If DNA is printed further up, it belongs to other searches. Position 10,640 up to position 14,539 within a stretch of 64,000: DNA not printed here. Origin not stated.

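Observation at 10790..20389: Mega-AglB: a 3,199-aa oligosaccharyltransferase fused to an extra TM domain and a ~1,900-aa doubly anchored extracellular stalk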

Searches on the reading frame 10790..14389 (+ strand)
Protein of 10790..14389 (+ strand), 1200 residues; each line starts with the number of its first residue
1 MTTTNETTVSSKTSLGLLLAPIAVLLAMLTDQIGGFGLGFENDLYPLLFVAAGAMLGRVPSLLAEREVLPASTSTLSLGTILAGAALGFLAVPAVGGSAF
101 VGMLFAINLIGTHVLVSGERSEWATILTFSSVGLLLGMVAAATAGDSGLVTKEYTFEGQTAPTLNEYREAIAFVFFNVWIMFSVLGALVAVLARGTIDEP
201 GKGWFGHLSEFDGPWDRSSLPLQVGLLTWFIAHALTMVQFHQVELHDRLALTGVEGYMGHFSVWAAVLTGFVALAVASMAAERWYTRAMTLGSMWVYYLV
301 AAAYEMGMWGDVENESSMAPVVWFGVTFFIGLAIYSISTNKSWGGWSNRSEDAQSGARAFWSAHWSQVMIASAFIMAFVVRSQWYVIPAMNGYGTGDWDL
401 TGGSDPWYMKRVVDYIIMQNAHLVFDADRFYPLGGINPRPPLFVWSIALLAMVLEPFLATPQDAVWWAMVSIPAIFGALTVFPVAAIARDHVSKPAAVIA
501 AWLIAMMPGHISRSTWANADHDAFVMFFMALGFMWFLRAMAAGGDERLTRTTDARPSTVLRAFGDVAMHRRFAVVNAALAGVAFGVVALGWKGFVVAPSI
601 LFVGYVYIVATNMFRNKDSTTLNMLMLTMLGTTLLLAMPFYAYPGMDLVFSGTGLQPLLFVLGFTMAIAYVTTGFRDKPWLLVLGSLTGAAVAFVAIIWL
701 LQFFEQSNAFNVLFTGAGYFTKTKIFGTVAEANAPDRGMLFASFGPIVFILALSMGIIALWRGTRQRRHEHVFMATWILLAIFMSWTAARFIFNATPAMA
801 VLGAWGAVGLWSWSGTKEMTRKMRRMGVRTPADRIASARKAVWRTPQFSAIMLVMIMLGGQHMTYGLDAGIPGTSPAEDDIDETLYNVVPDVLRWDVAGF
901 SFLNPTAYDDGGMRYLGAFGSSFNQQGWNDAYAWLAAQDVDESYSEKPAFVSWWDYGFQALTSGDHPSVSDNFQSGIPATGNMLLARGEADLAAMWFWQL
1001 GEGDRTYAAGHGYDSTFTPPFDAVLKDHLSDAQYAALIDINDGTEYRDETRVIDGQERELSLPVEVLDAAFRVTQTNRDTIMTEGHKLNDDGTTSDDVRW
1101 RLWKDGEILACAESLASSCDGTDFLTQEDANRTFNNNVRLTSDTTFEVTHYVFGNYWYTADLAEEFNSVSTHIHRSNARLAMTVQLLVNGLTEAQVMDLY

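Call 11: search_solved_structures(query=window:10790-14389:+, max_evalue=0.01, show_alignments=2)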
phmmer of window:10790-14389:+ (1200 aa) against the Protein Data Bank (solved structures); distinct sequences matched with E-value up to 0.01: 10.
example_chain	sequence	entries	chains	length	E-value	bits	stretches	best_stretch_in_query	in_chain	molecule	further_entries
3waj_A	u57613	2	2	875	3.9e-12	47.8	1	372-802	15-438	Transmembrane oligosaccharyl transferase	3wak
5gmy_A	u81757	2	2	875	3.9e-12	47.8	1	372-802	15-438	Transmembrane oligosaccharyl transferase, putative | Dolichyl-phosphooligosaccharide-protein glycotransferase 3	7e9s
6c26_A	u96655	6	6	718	2.1e-07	32.1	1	404-544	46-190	Dolichyl-diphosphooligosaccharide--protein glycosyltransferase subunit STT3 | Dolichyl-diphosphooligosaccharide--protein glycotransferase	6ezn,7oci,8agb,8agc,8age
8i9p_Lh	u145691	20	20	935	2.3e-06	28.7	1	404-543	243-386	dolichyl-diphosphooligosaccharide--protein glycotransferase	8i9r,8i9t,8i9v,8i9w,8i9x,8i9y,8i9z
6ftj_5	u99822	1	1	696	4e-06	27.9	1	405-543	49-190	Dolichyl-diphosphooligosaccharide--protein glycosyltransferase subunit STT3A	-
6ftg_5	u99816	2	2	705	4.2e-06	27.8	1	405-543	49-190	Dolichyl-diphosphooligosaccharide--protein glycosyltransferase subunit STT3A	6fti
6s7o_A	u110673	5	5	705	5.1e-06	27.5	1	405-543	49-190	Dolichyl-diphosphooligosaccharide--protein glycosyltransferase subunit STT3A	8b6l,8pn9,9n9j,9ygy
6s7t_A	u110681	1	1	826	0.00087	20.1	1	405-540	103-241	Dolichyl-diphosphooligosaccharide--protein glycosyltransferase subunit STT3B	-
3vu0_A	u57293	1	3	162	0.0045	17.8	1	927-991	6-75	Putative uncharacterized protein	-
3vgp_A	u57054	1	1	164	0.0045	17.7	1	926-990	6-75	Transmembrane oligosaccharyl transferase, putative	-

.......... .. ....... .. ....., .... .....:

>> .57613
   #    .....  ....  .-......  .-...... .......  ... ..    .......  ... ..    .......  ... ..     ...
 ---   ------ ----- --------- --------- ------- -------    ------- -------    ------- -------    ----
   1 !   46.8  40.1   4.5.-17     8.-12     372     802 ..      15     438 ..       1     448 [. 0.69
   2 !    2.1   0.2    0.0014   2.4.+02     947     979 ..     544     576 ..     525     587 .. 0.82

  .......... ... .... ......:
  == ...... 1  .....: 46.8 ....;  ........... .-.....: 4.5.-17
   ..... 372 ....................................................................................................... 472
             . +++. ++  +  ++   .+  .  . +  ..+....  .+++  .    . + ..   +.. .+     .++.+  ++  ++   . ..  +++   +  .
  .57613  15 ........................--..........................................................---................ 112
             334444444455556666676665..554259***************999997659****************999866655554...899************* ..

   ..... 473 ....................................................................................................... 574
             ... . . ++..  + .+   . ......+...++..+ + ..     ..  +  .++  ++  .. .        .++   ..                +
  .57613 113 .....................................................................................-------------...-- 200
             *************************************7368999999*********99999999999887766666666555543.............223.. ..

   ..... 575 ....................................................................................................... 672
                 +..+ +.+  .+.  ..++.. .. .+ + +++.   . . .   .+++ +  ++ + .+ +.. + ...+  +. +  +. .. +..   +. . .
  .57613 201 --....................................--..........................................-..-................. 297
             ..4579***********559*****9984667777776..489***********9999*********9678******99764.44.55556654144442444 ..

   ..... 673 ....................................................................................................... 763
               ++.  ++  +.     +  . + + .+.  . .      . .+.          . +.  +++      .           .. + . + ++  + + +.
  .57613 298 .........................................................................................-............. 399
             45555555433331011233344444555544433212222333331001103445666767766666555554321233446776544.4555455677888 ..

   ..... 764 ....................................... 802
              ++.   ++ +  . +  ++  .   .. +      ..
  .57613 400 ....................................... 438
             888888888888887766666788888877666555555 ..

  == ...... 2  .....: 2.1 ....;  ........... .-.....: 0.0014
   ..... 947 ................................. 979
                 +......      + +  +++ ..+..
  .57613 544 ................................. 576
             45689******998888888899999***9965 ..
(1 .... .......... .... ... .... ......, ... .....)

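Call 35: predict_structure(alignment_id=A1)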
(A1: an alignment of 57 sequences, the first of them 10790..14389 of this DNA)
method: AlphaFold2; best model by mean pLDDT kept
length: 1200 residues; sequences in the alignment: 57
mean_pLDDT: 70.1   pTM: 0.66
mean pLDDT of the five models: 70.1, 69.7, 65.9, 63.0, 61.2
residues with pLDDT >= 90: 63; 70-90: 636; 50-70: 328; < 50: 173
segments of 3 or more residues with pLDDT < 50: 1-8, 392-404, 420-437, 508-519, 712-738, 868-875, 896-901, 916-936, 942-984, 1044-1048
pLDDT, mean of each block of 10 residues (from residue 1): 41 70 81 65 78 86 78 78 80 71 87 85 88 87 81 77 75 88 90 74 66 69 88 88 83 76 85 82 73 80 67 56 72 73 59 64 80 80 61 43 54 64 37 41 77 65 72 82 93 89 69 43 80 92 75 72 84 91 81 64 83 76 89 84 64 68 81 64 62 75 65 41 32 42 68 88 84 87 64 76 87 70 60 53 64 68 55 52 58 48 56 48 37 48 46 46 39 36 56 73 71 74 85 80 54 54 62 84 84 79 82 78 86 82 78 75 59 65 81 77
secondary structure, 60 per line:
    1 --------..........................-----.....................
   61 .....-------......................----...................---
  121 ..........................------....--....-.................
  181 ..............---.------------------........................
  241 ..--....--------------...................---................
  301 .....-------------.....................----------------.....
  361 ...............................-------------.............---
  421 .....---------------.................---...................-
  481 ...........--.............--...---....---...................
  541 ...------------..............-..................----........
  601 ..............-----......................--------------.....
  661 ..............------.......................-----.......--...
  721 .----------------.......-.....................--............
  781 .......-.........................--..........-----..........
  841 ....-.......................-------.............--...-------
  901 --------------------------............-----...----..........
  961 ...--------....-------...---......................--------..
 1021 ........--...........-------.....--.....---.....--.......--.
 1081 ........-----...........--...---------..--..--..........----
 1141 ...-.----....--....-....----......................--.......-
elements in order (helices of 4 or more, strands of 3 or more residues): H9-34 H40-65 H73-94 H99-117 H121-146 E153-156 E159-162 H164-193 H217-242 H245-248 H263-281 H285-305 H319-339 H356-391 H405-417 H421-425 H441-457 H461-479 H481-491 H494-506 H515-518 H522-543 H556-569 H571-588 H593-614 H620-641 H656-674 H681-703 H709-715 H718-721 H738-744 H746-766 H769-787 H789-813 H816-825 H831-844 H846-868 H876-888 H927-938 H951-963 H972-975 H989-1010 H1019-1028 H1031-1041 E1049-1053 E1056-1060 H1064-1068 E1071-1077 E1080-1088 E1094-1104 E1107-1109 H1127-1136 E1150-1153 E1156-1159 H1161-1164 H1169-1190 H1193-1199

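Call 41: fold_search(model_id=the predicted structure, library=pdb)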
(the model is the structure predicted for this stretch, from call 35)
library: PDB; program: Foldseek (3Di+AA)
matches with E <= 10: 147; with E <= 0.001: 16
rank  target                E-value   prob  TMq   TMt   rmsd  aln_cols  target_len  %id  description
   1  3wak                  1.6e-10  1.00  0.32  0.43  10.2       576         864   19  Crystal structure of the Archaeoglobus fulgidus oligosaccharyltransferase (O29867_ARCFU) in the apo form (released 2013-10-30)
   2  7e9s_A                3.4e-10  1.00  0.32  0.43  10.0       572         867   17  Archaeal oligosaccharyltransferase AglB from Archaeoglobus fulgidus in complex with an inhibitory peptide and a dolich (released 2021-09-08)
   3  9n9j_I                1.5e-09  1.00  0.30  0.49   6.5       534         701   15  Structure of a GRP94 folding intermediate engaged with a CCDC134- and FKBP11-bound secretory translocon (released 2025-11-19)
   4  5gmy_A                2.0e-09  1.00  0.31  0.42  10.2       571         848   18  Crystal structure of the Archaeoglobus fulgidus oligosaccharyltransferase (O29867_ARCFU) tethered with an acceptor pep (released 2017-02-01)
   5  8b6l_I                6.1e-09  1.00  0.31  0.52  10.3       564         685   15  Subtomogram average of the human Sec61-TRAP-OSTA-translocon (released 2022-12-07)
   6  8pn9_A                1.9e-08  1.00  0.30  0.51  11.4       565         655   14  Structure of human oligosaccharyltransferase OST-A complex bound to NGI-1 (released 2024-05-08)
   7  6s7o_A                2.0e-08  1.00  0.30  0.51  11.8       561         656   15  Cryo-EM structure of human oligosaccharyltransferase complex OST-A (released 2019-12-18)
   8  3waj                  2.4e-08  1.00  0.28  0.41  16.6       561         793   18  Crystal structure of the Archaeoglobus fulgidus oligosaccharyltransferase (O29867_ARCFU) complex with Zn and sulfate (released 2013-10-30)
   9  8agc_A                2.8e-08  1.00  0.31  0.50   9.5       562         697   15  Structure of yeast oligosaccharylransferase complex with lipid-linked oligosaccharide and non-acceptor peptide bound (released 2022-12-07)
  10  7oci_F                7.2e-08  1.00  0.28  0.50  12.0       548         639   16  Cryo-EM structure of yeast Ost6p containing oligosaccharyltransferase complex (released 2022-02-16)
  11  6ftg_5                2.1e-07  1.00  0.28  0.48  11.2       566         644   14  Subtomogram average of OST-containing ribosome-translocon complexes from canine rough microsomal membranes (released 2018-03-21)
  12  6s7t_A                3.0e-07  1.00  0.31  0.51   5.4       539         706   16  Cryo-EM structure of human oligosaccharyltransferase complex OST-B (released 2019-12-18)
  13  8age_A                5.1e-07  1.00  0.28  0.50   6.8       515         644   15  Structure of yeast oligosaccharylransferase complex with acceptor peptide bound (released 2022-12-07)
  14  6ezn_F                5.9e-07  1.00  0.28  0.48  12.4       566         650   15  Cryo-EM structure of the yeast oligosaccharyltransferase (OST) complex (released 2018-01-17)
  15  8agb_A                2.7e-06  1.00  0.28  0.50   9.9       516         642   15  Structure of yeast oligosaccharylransferase complex with lipid-linked oligosaccharide bound (released 2022-12-07)
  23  9ogo_C                6.3e-01  0.07  0.09  0.10  33.9      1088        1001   10  Crystal Structure of KPT185 in complex with CRM1(EH mutant)-Ran-RanBP1 (released 2025-11-26)
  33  5uwt_C                1.3e+00  0.05  0.10  0.11  33.3      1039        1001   10  Crystal Structure of Hxk2 Peptide in complex with CRM1 K579A mutant-Ran-RanBP1 (released 2017-03-22)
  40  5uwi_C                1.8e+00  0.04  0.09  0.10  34.1      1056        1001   10  Crystal Structure of HDAC5 NES Peptide in complex with CRM1-Ran-RanBP1 (released 2017-03-22)
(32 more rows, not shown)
